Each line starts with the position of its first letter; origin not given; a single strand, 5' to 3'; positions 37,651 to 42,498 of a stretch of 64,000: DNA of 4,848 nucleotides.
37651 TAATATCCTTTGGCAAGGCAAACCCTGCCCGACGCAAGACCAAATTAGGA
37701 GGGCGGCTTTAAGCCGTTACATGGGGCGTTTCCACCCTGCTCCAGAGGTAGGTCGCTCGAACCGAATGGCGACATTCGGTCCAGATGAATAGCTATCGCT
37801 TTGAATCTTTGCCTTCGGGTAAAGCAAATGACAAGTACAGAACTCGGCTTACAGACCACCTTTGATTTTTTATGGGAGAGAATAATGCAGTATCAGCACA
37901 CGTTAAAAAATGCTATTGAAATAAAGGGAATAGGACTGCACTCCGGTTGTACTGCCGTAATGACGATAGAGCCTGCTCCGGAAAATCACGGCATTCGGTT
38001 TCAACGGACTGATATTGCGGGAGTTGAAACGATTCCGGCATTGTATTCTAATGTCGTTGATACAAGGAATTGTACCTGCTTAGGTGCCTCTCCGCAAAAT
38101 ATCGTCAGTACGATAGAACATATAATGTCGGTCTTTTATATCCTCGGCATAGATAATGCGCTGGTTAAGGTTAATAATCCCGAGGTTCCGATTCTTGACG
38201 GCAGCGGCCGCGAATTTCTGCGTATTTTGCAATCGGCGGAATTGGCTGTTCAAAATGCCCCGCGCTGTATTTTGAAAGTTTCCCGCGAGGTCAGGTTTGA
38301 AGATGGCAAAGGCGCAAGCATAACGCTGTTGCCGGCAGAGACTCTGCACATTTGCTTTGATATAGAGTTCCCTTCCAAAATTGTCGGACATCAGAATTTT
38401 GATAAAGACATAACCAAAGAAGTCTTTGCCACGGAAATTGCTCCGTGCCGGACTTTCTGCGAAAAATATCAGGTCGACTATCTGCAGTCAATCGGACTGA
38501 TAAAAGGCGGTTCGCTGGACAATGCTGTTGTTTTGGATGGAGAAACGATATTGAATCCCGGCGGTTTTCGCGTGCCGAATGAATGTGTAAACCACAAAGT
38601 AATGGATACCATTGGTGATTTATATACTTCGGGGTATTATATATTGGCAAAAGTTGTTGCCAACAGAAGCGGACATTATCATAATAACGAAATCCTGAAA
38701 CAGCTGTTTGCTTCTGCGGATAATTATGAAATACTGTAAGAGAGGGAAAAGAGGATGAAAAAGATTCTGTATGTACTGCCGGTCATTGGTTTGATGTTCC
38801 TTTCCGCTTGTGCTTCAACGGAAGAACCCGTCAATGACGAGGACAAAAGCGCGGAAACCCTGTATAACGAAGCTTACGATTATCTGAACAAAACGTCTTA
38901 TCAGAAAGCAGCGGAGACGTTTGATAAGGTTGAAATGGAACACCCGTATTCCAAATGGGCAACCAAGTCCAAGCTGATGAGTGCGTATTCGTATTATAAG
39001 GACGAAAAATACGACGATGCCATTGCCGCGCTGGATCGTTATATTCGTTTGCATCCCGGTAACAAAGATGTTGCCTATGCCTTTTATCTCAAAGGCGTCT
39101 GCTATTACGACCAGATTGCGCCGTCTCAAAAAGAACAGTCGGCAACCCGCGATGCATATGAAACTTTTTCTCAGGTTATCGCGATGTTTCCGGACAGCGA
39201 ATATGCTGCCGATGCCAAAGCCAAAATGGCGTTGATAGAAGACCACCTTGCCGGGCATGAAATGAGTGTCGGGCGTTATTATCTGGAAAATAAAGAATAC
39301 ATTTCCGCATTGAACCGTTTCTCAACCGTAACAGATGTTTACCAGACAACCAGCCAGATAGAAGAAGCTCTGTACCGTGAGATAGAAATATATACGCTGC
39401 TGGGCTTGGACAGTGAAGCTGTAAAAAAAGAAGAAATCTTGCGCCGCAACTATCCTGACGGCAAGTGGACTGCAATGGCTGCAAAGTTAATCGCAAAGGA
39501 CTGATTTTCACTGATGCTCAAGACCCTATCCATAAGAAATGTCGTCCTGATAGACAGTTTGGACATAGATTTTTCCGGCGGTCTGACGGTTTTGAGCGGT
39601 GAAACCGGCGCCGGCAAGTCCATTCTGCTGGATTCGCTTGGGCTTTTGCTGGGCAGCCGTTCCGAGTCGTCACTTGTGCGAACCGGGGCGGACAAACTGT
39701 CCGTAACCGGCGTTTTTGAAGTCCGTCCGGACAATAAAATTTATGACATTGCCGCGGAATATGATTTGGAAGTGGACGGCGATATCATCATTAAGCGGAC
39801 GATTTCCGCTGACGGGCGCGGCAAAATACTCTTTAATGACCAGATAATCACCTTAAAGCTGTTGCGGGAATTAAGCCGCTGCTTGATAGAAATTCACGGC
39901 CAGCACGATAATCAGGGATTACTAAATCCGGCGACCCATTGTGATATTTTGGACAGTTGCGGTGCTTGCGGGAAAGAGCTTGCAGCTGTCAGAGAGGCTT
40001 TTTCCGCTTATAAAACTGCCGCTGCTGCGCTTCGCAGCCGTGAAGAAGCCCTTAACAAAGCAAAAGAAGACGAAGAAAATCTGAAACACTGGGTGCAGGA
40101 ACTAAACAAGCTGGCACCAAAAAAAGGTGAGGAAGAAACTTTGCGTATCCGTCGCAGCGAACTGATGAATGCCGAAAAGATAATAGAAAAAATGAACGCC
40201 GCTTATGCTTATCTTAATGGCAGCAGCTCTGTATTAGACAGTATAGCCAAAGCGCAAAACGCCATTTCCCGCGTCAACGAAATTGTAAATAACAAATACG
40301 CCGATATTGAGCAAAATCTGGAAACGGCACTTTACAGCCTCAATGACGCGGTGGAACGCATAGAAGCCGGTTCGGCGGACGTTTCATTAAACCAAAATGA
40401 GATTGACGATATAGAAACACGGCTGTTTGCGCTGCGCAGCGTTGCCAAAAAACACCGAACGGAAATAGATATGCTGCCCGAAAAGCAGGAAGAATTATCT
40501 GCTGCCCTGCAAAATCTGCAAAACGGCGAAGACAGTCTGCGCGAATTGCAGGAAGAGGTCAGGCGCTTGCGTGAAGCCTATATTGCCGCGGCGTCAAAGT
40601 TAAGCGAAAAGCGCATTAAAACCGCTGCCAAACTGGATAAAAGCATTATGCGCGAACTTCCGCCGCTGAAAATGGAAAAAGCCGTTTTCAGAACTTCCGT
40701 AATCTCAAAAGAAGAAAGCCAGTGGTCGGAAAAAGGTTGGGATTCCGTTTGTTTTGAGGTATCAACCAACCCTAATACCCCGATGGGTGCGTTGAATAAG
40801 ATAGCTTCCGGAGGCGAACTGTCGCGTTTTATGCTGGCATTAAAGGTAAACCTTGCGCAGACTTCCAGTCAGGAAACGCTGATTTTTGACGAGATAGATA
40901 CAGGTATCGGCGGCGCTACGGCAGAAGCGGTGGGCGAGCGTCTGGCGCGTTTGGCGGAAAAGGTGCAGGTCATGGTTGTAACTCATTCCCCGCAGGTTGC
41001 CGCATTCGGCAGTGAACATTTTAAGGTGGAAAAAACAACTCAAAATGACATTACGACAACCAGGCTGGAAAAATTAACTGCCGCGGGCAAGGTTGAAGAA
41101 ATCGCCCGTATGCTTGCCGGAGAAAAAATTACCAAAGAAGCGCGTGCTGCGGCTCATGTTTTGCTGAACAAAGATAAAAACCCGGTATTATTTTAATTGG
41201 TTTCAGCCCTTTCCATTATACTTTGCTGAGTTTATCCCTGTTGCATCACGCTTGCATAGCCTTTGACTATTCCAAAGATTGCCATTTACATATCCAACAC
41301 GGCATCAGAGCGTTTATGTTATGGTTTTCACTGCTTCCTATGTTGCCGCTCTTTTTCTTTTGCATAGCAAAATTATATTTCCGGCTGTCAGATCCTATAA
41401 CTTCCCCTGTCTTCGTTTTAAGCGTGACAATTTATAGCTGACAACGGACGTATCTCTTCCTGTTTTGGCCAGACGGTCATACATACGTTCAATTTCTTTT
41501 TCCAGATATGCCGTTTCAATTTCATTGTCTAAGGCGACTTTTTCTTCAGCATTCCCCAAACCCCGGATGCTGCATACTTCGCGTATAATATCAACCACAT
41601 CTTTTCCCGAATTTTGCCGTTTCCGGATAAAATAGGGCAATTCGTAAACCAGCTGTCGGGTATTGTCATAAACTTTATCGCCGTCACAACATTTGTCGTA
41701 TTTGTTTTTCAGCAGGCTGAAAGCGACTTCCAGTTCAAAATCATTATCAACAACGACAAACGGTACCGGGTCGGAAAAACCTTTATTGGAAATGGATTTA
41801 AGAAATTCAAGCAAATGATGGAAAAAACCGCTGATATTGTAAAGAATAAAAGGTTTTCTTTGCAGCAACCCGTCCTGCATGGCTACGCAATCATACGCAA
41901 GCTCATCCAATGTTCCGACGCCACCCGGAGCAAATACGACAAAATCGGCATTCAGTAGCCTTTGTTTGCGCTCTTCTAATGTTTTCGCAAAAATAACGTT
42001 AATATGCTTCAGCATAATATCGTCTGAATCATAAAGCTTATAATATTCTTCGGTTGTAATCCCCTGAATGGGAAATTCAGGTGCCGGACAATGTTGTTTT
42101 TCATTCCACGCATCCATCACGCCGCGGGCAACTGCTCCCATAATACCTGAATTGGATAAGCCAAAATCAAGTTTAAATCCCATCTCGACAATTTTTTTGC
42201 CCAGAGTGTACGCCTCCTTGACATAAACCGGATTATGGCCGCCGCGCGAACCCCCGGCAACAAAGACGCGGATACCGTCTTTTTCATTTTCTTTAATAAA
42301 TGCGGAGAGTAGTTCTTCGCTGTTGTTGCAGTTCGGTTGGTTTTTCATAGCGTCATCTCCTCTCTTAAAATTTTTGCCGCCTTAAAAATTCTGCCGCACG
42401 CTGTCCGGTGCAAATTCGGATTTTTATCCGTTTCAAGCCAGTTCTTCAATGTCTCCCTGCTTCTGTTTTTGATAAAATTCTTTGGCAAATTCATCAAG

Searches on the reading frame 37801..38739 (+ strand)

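Call 41: search_protein_families(library=pfam, proteins=[window:37801-38739:+], max_evalue=0.00001)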
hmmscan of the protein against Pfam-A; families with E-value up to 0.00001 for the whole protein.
window:37801-38739:+ (312 aa): 1 family
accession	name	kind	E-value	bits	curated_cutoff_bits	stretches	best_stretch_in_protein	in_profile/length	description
PF03331.19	LpxC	-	2.6e-93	312.8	27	1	32-303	1-267/268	UDP-3-O-acyl N-acetylglycosamine deacetylase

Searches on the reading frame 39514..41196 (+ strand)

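Call 41: search_protein_families(library=pfam, proteins=[window:39514-41196:+], max_evalue=0.00001)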
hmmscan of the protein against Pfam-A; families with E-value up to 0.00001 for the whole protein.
window:39514-41196:+ (560 aa): 4 families
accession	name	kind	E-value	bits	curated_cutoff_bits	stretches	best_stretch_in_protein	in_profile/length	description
PF02463.25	SMC_N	-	2.5e-17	63.5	40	1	2-511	2-217/220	RecF/RecN/SMC N terminal domain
PF13476.12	AAA_23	-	9.8e-14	52.9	27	1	5-203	2-186/201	AAA domain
PF13175.12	AAA_15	-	7.1e-12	46.1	32.1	1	1-496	1-374/374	AAA ATPase domain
PF13304.12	AAA_21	-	1.4e-08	35.6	27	0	447-495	252-302/304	AAA domain, putative AbiEii toxin, Type IV TA system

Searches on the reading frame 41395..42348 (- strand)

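Call 41: search_protein_families(library=pfam, proteins=[window:41395-42348:-], max_evalue=0.00001)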
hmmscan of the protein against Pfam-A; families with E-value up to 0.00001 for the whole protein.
window:41395-42348:- (317 aa): 1 family
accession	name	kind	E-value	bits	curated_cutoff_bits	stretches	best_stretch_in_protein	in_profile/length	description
PF03641.19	Lysine_decarbox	-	4e-16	59.8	27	1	70-194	1-112/131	Possible lysine decarboxylase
